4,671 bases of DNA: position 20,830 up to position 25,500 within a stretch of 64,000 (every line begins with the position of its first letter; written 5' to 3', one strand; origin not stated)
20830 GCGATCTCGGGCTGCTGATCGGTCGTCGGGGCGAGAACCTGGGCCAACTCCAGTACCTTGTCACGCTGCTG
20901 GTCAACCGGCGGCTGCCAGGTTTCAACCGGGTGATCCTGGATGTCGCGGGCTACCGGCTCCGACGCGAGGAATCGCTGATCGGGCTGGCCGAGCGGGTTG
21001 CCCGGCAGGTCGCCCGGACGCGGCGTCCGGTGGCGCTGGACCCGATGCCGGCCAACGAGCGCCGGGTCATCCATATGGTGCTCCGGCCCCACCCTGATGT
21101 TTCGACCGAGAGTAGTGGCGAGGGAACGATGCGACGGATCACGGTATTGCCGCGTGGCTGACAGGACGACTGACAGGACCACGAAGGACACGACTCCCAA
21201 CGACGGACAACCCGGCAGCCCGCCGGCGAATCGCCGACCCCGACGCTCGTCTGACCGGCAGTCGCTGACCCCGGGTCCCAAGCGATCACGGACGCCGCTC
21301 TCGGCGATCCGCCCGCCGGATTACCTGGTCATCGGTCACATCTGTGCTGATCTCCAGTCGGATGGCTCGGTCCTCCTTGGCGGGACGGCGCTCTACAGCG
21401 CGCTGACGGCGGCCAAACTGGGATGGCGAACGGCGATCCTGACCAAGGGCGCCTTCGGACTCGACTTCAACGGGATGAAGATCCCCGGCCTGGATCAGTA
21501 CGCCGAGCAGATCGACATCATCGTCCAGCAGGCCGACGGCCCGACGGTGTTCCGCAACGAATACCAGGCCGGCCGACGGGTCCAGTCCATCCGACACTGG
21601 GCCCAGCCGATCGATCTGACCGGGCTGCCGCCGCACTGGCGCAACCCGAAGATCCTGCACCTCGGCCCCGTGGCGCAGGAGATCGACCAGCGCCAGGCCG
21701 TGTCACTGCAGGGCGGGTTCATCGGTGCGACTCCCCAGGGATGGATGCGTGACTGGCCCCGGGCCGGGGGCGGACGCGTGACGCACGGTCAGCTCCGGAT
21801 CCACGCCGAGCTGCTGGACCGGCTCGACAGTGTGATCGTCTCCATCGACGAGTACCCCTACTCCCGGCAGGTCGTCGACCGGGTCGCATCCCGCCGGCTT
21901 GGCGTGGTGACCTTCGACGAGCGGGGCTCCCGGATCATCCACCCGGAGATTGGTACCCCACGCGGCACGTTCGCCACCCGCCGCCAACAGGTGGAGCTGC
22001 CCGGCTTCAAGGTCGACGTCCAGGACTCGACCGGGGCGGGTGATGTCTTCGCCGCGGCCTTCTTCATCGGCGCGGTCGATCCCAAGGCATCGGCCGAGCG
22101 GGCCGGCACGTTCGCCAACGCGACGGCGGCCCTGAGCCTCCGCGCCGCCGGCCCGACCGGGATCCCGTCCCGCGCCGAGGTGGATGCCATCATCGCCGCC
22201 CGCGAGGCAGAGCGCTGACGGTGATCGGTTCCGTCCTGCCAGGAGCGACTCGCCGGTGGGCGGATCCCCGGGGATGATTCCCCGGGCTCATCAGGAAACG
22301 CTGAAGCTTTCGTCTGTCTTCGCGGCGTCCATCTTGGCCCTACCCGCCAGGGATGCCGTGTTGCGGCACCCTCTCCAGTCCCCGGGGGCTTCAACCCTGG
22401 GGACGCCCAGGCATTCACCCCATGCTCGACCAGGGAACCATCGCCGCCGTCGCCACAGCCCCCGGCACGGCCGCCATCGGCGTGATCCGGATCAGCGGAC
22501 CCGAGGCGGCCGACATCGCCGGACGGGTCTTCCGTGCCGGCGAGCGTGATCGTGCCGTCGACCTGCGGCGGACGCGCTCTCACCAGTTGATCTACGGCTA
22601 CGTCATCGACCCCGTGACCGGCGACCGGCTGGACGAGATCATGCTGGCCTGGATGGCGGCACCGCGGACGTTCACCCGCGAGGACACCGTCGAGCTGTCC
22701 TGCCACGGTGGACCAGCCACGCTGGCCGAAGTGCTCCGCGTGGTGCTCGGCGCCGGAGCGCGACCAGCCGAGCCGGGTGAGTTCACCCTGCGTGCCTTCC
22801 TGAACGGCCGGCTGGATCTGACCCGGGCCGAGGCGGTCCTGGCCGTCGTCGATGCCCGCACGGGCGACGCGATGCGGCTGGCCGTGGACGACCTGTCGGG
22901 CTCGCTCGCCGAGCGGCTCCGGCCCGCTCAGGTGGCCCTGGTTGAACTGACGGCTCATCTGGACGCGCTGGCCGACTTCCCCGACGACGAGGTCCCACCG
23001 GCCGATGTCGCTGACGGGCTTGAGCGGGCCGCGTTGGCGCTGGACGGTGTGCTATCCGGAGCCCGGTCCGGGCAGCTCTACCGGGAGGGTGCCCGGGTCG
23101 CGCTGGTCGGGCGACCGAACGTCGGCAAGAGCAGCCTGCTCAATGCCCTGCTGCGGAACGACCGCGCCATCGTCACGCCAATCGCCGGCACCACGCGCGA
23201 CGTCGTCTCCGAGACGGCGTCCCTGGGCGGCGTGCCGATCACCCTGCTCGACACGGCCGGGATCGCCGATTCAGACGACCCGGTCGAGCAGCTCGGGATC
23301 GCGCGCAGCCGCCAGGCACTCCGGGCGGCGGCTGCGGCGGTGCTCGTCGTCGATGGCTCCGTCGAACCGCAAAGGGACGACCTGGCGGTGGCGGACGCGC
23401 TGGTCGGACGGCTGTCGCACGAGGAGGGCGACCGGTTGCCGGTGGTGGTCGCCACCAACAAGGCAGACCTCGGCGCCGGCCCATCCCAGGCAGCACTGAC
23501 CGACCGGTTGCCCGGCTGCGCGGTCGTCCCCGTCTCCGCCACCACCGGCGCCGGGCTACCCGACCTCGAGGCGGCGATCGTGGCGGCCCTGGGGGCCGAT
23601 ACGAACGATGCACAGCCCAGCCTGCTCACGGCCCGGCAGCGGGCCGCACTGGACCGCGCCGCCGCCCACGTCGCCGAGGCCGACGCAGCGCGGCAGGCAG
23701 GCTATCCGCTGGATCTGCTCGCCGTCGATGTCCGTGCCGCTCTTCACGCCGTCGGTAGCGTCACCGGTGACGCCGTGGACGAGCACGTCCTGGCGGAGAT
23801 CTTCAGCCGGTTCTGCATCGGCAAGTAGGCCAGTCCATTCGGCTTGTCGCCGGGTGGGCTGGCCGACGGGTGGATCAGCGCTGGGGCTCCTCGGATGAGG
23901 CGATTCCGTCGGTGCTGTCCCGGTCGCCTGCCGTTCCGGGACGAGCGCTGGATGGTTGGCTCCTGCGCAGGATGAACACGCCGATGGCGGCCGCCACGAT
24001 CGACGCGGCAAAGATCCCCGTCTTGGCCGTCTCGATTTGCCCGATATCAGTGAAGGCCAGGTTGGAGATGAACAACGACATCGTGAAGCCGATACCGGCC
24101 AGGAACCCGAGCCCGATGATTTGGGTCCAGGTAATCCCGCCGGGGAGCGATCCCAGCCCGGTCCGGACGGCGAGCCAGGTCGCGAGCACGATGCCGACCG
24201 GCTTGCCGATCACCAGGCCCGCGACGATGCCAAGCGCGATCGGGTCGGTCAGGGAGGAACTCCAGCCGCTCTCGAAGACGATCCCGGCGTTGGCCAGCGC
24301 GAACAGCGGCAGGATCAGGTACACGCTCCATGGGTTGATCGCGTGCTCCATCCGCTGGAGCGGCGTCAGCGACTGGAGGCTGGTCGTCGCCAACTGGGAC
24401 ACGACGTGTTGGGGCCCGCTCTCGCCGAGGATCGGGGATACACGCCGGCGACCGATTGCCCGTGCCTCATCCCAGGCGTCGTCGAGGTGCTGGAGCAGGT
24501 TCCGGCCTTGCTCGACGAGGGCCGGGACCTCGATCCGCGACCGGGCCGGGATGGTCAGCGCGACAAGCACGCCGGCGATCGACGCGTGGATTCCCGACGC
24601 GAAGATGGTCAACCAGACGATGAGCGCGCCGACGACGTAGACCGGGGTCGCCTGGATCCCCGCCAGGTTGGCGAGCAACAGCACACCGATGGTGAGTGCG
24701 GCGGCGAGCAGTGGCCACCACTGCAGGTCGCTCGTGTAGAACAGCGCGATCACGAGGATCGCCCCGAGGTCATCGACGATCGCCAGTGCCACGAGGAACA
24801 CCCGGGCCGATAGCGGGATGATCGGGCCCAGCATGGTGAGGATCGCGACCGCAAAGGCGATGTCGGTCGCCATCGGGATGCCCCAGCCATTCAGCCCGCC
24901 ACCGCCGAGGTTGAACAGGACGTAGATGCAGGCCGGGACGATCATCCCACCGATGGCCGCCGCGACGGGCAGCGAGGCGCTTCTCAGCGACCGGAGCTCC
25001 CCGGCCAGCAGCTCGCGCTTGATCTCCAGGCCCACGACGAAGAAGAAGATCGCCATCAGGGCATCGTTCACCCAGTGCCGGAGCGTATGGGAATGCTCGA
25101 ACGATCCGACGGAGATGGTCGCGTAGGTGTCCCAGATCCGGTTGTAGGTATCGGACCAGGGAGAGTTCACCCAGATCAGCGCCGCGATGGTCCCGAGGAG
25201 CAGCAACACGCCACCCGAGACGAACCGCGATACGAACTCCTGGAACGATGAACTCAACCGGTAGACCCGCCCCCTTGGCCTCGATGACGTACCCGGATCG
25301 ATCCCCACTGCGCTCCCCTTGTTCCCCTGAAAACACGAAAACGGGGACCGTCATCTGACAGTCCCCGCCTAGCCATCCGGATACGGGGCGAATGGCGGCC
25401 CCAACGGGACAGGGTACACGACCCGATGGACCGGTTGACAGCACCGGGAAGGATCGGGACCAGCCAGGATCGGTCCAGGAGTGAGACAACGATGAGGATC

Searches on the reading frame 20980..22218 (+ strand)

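Call 54: search_protein_families(library=pfam, proteins=[window:20980-22218:+], max_evalue=0.00001)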
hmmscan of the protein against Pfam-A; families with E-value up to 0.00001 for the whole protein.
window:20980-22218:+ (412 aa): 1 family
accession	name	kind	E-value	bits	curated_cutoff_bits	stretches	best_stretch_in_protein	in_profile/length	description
PF00294.29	PfkB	-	1.9e-10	41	25.8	1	332-393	235-296/302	pfkB family carbohydrate kinase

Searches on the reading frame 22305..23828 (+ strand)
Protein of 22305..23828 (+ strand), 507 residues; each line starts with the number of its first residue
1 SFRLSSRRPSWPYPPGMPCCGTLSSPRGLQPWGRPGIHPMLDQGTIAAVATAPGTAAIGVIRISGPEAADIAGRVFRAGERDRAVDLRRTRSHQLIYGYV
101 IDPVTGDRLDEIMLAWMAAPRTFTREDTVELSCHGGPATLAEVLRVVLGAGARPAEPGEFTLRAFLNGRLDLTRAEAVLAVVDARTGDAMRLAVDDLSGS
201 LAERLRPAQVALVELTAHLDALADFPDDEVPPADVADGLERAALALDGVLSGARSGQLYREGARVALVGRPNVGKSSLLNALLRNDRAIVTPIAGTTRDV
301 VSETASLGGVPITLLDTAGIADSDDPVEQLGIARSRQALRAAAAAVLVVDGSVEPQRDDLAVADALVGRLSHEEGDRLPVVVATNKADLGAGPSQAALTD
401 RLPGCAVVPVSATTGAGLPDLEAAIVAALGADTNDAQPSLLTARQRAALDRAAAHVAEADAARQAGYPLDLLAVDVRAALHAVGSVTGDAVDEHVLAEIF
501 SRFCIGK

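Call 54: search_protein_families(library=pfam, proteins=[window:22305-23828:+], max_evalue=0.00001)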
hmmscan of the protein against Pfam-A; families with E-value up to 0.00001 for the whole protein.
window:22305-23828:+ (507 aa): 4 families
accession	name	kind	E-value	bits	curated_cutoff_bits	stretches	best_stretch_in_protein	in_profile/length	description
PF12631.12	MnmE_helical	-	6.1e-43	147.8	40.1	1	172-504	1-211/211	MnmE helical domain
PF10396.14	TrmE_N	-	3.3e-40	137.4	29.8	1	45-169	1-117/117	GTP-binding protein TrmE N-terminus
PF01926.29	MMR_HSR1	-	1.5e-24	86.7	21.9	1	264-385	1-112/113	50S ribosome-binding GTPase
PF02421.24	FeoB_N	-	1.8e-08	34.5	27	1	264-424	2-155/156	Ferrous iron transport protein B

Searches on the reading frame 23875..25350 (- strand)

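Call 54: search_protein_families(library=pfam, proteins=[window:23875-25350:-], max_evalue=0.00001)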
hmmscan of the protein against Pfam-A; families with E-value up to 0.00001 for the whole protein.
window:23875-25350:- (491 aa): 1 family
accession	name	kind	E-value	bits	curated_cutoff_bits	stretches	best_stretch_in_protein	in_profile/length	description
PF06965.17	Na_H_antiport_1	-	2.1e-147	491.4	23.5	1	38-461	2-374/374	Na+/H+ antiporter 1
